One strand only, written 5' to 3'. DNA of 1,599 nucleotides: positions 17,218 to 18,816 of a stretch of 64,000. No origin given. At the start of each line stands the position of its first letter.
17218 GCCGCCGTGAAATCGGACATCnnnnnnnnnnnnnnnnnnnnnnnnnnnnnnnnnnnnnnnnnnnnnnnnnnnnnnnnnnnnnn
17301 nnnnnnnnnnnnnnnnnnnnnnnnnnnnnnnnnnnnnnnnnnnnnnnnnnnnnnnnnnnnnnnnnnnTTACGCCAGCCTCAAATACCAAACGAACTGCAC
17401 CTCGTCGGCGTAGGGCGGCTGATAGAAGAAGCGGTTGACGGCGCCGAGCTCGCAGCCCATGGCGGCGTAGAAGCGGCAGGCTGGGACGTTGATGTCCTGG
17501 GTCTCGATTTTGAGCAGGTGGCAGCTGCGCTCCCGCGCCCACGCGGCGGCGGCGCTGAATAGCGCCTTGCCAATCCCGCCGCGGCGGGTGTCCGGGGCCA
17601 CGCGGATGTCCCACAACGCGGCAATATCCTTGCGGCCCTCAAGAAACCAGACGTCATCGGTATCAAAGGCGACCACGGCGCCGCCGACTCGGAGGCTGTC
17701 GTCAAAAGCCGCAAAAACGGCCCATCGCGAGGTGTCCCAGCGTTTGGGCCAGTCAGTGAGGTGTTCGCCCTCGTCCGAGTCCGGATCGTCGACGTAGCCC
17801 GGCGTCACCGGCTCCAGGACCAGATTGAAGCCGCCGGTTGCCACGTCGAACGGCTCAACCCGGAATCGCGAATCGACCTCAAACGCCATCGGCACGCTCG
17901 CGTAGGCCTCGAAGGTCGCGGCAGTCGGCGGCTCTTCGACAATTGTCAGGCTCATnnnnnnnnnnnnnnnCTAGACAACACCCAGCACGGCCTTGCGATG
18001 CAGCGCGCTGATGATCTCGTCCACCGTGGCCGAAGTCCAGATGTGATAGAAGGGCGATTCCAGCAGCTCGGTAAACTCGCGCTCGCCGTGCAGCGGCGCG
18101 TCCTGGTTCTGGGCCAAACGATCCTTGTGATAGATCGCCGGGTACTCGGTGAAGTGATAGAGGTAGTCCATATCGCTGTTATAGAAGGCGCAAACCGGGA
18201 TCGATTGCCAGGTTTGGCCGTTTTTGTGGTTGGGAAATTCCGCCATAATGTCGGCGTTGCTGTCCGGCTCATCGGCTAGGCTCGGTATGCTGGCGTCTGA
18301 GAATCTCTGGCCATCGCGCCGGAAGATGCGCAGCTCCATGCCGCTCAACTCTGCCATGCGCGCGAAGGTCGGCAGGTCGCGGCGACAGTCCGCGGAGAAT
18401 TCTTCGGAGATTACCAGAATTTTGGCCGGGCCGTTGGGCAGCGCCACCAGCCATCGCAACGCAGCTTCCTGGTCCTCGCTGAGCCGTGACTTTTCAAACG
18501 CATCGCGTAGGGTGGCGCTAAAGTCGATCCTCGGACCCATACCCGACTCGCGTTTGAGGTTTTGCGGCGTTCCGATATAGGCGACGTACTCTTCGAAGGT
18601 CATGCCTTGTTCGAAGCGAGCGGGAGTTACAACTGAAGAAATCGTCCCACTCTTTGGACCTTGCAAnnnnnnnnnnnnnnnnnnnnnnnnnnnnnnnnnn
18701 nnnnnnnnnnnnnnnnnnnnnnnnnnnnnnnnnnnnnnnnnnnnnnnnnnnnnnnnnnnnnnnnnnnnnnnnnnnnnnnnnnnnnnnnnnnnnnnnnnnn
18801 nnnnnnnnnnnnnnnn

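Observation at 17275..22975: Tandem segmental duplication of a GNAT-Rieske cassette, with one GNAT copy inactivated by a repeat insertion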

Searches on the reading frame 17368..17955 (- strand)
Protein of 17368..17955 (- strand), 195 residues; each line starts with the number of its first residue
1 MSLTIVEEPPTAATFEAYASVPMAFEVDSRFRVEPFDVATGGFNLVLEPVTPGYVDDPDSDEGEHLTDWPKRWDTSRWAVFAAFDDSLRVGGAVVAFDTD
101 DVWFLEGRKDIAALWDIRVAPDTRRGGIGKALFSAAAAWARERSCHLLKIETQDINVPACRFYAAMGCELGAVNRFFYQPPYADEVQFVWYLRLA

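Call 7: search_protein_families(library=pfam, proteins=[window:17368-17955:-], max_evalue=0.01)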
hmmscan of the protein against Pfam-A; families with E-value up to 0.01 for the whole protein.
window:17368-17955:- (195 aa): 3 families
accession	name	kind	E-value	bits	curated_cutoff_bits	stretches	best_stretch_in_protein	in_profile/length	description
PF00583.31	Acetyltransf_1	-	2.1e-15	57.5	20.7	1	64-167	23-115/116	Acetyltransferase (GNAT) family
PF13508.13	Acetyltransf_7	-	3.2e-09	37.5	27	1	79-167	4-81/84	Acetyltransferase (GNAT) domain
PF08445.16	FR47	-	0.0058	17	22.1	1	108-171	18-80/86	FR47-like protein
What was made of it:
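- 17368..17955 (-): GNAT-1, an intact 195-aa acetyltransferase of streptothricin/nourseothricin-acetyltransferase-like type. Pfam Acetyltransf_1 at E 2e-15 (call 7).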

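Call 27: search_protein_families(library=ncbifam, proteins=[window:17368-17955:-], max_evalue=0.01)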
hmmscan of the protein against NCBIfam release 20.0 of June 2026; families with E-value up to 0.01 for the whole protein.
window:17368-17955:- (195 aa): 24 families
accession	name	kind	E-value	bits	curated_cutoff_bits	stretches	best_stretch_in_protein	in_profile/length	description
NF000359.1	sat3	exception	5.1e-14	52.7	360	1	21-193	25-179/180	streptothricin N-acetyltransferase Sat3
NF000360.1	sat4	exception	1e-12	48.5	380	1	111-193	96-179/180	streptothricin N-acetyltransferase Sat4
NF000487.1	stat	exception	1.9e-11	43.8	420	1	35-191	36-183/189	streptothricin N-acetyltransferase STAT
NF000358.1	sat2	exception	2.6e-11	43.6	360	1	108-191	80-165/174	streptothricin N-acetyltransferase Sat2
NF008212.0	PRK10975.1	equivalog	8.7e-09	35.5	219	1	118-179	170-231/232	dTDP-4-amino-4,6-dideoxy-D-galactose acyltransferase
TIGR01575.1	rimI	equivalog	1e-08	35.4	86.4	1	109-184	53-128/132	ribosomal protein S18-alanine N-acetyltransferase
NF033374.6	AAC_6p_Id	exception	2.9e-08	33.9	320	1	74-169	39-134/149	aminoglycoside N-acetyltransferase AAC(6')-Id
NF038102.1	AAC_6p_III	exception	1.1e-07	32.1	305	1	58-167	30-140/156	tobramycin N-acetyltransferase AAC(6')-III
NF033130.1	AAC_6p_A48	exception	1.5e-06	28.1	300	1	90-168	56-133/147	AacA48 family aminoglycoside 6'-N-acetyltransferase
NF043067.1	AAC_6p_group_E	equivalog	2.9e-06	27.2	140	1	59-169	19-128/140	aminoglycoside 6'-N-acetyltransferase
NF000158.2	AAC_6p_Il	exception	4.3e-06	26.7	270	1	111-179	82-150/152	aminoglycoside N-acetyltransferase AAC(6')-Il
TIGR02382.1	wecD_rffC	equivalog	8.3e-06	25.5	195.1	1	119-173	131-185/191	dTDP-4-amino-4,6-dideoxy-D-galactose acyltransferase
NF000140.3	AAC_6p_Salmo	exception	9e-06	26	270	1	58-171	23-135/145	cryptic aminoglycoside N-acetyltransferase AAC(6')-Iy/Iaa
NF002959.0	PRK03624.1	equivalog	9.7e-06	25.4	124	1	115-169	76-130/147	GNAT family acetyltransferase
NF033076.0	AAC_6p_Yersi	exception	1.7e-05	25.2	290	1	81-168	42-129/140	aminoglycoside 6'-N-acetyltransferase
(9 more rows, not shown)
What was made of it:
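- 17368..17955 (-): NCBIfam Sat3 at E 5e-14, far below its cut-off (call 27).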

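Call 28: find_homologous_proteins(query=window:17368-17952:-, max_evalue=0.00001)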
Query window:17368-17952:- (194 aa): 594 proteins with E <= 0.00001 among 706 candidates; the best 120 are listed.
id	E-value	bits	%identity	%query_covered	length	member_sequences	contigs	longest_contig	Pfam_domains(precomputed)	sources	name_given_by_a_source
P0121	6.5e-127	439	99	100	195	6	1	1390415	PF13508.14,PF00583.32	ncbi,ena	-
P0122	3.4e-103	362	82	99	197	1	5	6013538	PF13508.14,PF00583.32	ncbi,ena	-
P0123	4.2e-71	257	59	99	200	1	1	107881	PF13508.14,PF00583.32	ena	-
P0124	2.3e-63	232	54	95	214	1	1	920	PF13508.14,PF00583.32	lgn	-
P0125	4.4e-63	231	60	90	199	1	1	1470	PF13508.14,PF00583.32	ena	-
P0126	2.2e-61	225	58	99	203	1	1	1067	PF13508.14,PF00583.32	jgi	jgi:ribosomal protein S18 acetylase RimI-like enzyme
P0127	4.6e-61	224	57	100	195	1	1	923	PF13508.14,PF00583.32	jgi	jgi:GNAT superfamily N-acetyltransferase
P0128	4.6e-60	221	65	78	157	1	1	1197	PF13508.14,PF00583.32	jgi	jgi:GNAT superfamily N-acetyltransferase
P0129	2.3e-59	218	54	97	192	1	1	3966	PF13508.14,PF00583.32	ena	-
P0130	1.6e-58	216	52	97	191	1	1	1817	PF13508.14,PF00583.32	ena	-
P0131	2.2e-58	215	55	98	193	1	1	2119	PF13508.14,PF00583.32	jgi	jgi:GNAT superfamily N-acetyltransferase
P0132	2.9e-58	215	50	100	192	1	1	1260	PF13508.14,PF14542.13,PF00583.32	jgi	jgi:GNAT superfamily N-acetyltransferase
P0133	3.7e-58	215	53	99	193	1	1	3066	PF13508.14,PF00583.32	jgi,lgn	-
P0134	3.7e-58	215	51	100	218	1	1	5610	PF13508.14,PF14542.13,PF00583.32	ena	-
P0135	6.2e-58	214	53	99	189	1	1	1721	PF13508.14,PF14542.13,PF00583.32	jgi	jgi:GNAT superfamily N-acetyltransferase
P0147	2.9e-56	208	54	99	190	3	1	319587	PF13508.14,PF00583.32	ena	-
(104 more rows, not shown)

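Call 29: find_encoding_contigs(protein=P0121, flank=10000, max_places=4)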
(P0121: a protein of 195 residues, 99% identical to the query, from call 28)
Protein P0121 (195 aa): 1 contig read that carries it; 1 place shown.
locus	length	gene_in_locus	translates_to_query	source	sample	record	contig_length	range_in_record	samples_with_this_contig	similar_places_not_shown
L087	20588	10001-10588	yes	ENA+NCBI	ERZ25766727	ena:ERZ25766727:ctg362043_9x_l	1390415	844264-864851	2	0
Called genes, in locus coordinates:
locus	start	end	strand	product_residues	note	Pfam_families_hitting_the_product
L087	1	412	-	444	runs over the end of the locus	PF00355:Rieske, PF00848:Ring_hydroxyl_A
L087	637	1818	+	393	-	PF17785:PUA_3, PF10672:Methyltrans_SAM, PF03602:Cons_hypoth95 (weak), PF13847:Methyltransf_31 (weak)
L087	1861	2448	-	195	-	PF14333:DUF4389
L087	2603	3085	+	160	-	PF04978:MST (weak), PF12867:DinB_2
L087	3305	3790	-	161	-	PF14588:YjgF_endoribonc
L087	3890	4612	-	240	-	-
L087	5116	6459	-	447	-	PF00355:Rieske, PF00848:Ring_hydroxyl_A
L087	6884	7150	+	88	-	-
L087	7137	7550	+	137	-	PF00583:Acetyltransf_1, PF13508:Acetyltransf_7 (weak)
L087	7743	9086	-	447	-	PF00355:Rieske, PF00848:Ring_hydroxyl_A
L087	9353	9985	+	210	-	PF14595:Thioredoxin_9 (weak)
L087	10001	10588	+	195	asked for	PF00583:Acetyltransf_1, PF13508:Acetyltransf_7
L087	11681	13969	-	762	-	PF00580:UvrD-helicase, PF01443:Viral_helicase1 (faint), PF13245:AAA_19, PF13604:AAA_30 (faint), PF13361:UvrD_C, PF13538:UvrD_C_2, PF21196:PcrA_UvrD_tudor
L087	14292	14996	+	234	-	PF17032:Zn_ribbon_15 (faint), PF12773:DZR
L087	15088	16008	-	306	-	PF07085:DRTGG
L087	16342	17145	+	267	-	PF02358:Trehalose_PPase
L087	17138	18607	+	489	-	PF00982:Glyco_transf_20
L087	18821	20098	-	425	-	PF13742:tRNA_anti_2, PF01336:tRNA_anti-codon, PF02601:Exonuc_VII_L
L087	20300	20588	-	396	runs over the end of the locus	PF12679:ABC2_membrane_2, PF12698:ABC2_membrane_3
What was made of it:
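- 17368..17955 (-): A 99% identical protein occurs in strain L087 (calls 28, 29).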

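Call 30: find_encoding_contigs(protein=P0122, flank=10000, max_places=5)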
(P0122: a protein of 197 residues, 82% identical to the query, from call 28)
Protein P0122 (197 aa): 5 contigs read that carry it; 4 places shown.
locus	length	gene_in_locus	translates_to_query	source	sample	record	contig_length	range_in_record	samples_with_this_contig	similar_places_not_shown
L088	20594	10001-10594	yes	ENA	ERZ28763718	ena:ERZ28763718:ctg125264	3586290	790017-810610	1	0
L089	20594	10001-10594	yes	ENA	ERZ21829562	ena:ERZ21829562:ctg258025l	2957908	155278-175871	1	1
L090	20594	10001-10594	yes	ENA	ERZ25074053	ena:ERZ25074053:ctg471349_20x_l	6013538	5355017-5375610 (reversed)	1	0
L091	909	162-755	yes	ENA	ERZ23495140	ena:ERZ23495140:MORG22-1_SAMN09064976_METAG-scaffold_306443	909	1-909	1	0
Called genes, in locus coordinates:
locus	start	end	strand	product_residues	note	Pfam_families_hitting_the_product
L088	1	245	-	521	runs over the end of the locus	PF27448:Rph_4th, PF00391:PEP-utilizers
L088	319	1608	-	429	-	PF07690:MFS_1, PF12832:MFS_1_like (weak), PF07690:MFS_1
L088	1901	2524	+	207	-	PF00561:Abhydrolase_1, PF12146:Hydrolase_4 (weak), PF12697:Abhydrolase_6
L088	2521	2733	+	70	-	-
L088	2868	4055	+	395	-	PF17785:PUA_3, PF10672:Methyltrans_SAM, PF03602:Cons_hypoth95 (weak), PF13847:Methyltransf_31 (weak)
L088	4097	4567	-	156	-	PF14333:DUF4389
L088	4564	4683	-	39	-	-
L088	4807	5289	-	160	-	PF14588:YjgF_endoribonc, PF01042:Ribonuc_L-PSP (weak)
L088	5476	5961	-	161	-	PF14588:YjgF_endoribonc, PF01042:Ribonuc_L-PSP (faint)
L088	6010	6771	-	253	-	-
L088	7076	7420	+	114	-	-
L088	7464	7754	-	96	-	PF04226:Transgly_assoc (weak)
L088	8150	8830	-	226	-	PF00848:Ring_hydroxyl_A (weak)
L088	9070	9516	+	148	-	-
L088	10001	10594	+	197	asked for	PF00583:Acetyltransf_1, PF13508:Acetyltransf_7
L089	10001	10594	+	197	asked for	PF00583:Acetyltransf_1, PF13508:Acetyltransf_7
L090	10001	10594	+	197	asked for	PF00583:Acetyltransf_1, PF13508:Acetyltransf_7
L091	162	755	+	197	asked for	PF00583:Acetyltransf_1, PF13508:Acetyltransf_7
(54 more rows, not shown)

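Call 36: find_encoding_contigs(protein=P0123, flank=6000, max_places=2)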
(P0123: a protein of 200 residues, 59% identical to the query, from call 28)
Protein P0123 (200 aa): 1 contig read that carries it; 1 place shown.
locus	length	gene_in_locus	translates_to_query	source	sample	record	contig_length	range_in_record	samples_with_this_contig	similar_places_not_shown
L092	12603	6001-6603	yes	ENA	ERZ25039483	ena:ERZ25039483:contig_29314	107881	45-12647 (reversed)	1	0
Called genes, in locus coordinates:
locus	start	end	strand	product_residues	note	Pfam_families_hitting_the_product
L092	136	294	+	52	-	-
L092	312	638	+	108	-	-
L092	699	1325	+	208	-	PF00293:NUDIX, PF19368:WHD_AraR, PF21906:WHD_NrtR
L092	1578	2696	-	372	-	PF10503:Esterase_PHB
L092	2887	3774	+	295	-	PF02445:NadA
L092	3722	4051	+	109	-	PF02445:NadA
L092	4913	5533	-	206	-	PF13527:Acetyltransf_9, PF00583:Acetyltransf_1, PF13673:Acetyltransf_10, PF13508:Acetyltransf_7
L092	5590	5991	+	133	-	PF01042:Ribonuc_L-PSP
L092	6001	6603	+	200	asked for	PF00583:Acetyltransf_1, PF13508:Acetyltransf_7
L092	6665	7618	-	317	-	PF02423:OCD_Mu_crystall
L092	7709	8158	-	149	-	-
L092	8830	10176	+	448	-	PF00890:FAD_binding_2, PF01266:DAO (weak), PF03486:HI0933_like (faint), PF07992:Pyr_redox_2 (faint)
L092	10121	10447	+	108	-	PF02910:Succ_DH_flav_C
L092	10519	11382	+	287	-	PF02749:QRPTase_N, PF01729:QRPTase_C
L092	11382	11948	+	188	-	PF07931:CPT (weak), PF13671:AAA_33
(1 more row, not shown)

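Call 37: find_encoding_contigs(protein=P0147, flank=6000, max_places=2)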
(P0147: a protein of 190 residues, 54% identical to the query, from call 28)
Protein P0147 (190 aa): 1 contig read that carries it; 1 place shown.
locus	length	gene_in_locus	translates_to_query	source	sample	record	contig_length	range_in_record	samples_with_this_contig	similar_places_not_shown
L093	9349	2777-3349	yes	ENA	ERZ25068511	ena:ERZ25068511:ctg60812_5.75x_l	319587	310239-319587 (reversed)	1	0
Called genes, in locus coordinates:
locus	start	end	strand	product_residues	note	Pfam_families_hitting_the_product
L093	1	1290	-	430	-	?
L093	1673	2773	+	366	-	PF01544:CorA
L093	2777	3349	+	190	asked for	PF00583:Acetyltransf_1, PF13508:Acetyltransf_7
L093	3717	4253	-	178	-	PF00583:Acetyltransf_1, PF13673:Acetyltransf_10, PF13508:Acetyltransf_7, PF08445:FR47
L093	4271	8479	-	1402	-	PF01835:MG2, PF17791:MG3, PF07703:A2M_BRD, PF00207:A2M, PF07678:TED_complement, PF07677:A2M_recep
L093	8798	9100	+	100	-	PF00583:Acetyltransf_1, PF13508:Acetyltransf_7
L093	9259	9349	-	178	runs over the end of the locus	PF00583:Acetyltransf_1, PF13508:Acetyltransf_7, PF08445:FR47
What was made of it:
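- Tried and rejected: More distant GNAT homologues (59% and 54% identity) lie in unrelated neighbourhoods (calls 36, 37).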

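Call 53: search_solved_structures(query=window:17368-17952:-, max_evalue=0.001)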
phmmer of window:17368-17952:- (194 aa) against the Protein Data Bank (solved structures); distinct sequences matched with E-value up to 0.001: 8.
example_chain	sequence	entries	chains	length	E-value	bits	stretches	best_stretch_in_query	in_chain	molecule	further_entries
5c82_A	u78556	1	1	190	1.1e-11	48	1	15-187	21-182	Nourseothricin acetyltransferase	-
3pp9_A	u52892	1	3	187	7.5e-10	42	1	109-192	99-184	Putative streptothricin acetyltransferase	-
7ypu_A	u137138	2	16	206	5.6e-09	39.2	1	14-177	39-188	Acetyltransferase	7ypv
1s3z_A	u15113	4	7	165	7.3e-05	25.7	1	53-169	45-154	aminoglycoside 6'-N-acetyltransferase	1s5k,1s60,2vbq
1vkc_A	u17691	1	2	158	0.00034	23.5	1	109-169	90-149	putative acetyl transferase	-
4f6a_A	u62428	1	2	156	0.0004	23.3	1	101-167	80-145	BH1408 protein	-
5isv_A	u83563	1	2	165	0.00053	22.9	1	109-179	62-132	Ribosomal-protein-alanine acetyltransferase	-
1z4e_A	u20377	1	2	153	0.00096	22.1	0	113-168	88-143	transcriptional regulator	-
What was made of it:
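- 17368..17955 (-): PDB 5c82 at E 1e-11 (call 53).
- Closest known: Streptothricin/nourseothricin N-acetyltransferases. Same: These are the best full-length family and structure matches for GNAT-1 (calls 27, 53), with the same ~190-aa size.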

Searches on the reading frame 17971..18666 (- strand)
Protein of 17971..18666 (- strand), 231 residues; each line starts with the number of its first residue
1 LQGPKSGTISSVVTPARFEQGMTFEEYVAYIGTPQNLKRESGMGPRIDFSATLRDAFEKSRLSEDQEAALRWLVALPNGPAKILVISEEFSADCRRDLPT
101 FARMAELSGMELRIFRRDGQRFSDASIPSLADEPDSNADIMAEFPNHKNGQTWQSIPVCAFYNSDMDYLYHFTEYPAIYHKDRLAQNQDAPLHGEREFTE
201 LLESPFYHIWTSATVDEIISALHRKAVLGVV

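Call 7: search_protein_families(library=pfam, proteins=[window:17971-18666:-], max_evalue=0.01)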
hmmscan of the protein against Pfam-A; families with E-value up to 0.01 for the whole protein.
window:17971-18666:- (231 aa): 1 family
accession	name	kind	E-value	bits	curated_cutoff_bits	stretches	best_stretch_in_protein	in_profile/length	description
PF14595.12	Thioredoxin_9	-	9.7e-12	45.4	25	1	55-120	21-83/129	Thioredoxin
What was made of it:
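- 17971..18603 (-): Thioredoxin_9-like gene, present only in cassette 1. The ORF runs to 18666, but the likely start is the ATG at 18603, giving 210 aa as called in L087. Pfam PF14595 at E 1e-11 (call 7).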

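Call 27: search_protein_families(library=ncbifam, proteins=[window:17971-18666:-], max_evalue=0.01)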
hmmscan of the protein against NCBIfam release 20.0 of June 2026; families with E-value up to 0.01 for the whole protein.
window:17971-18666:- (231 aa): 0 families
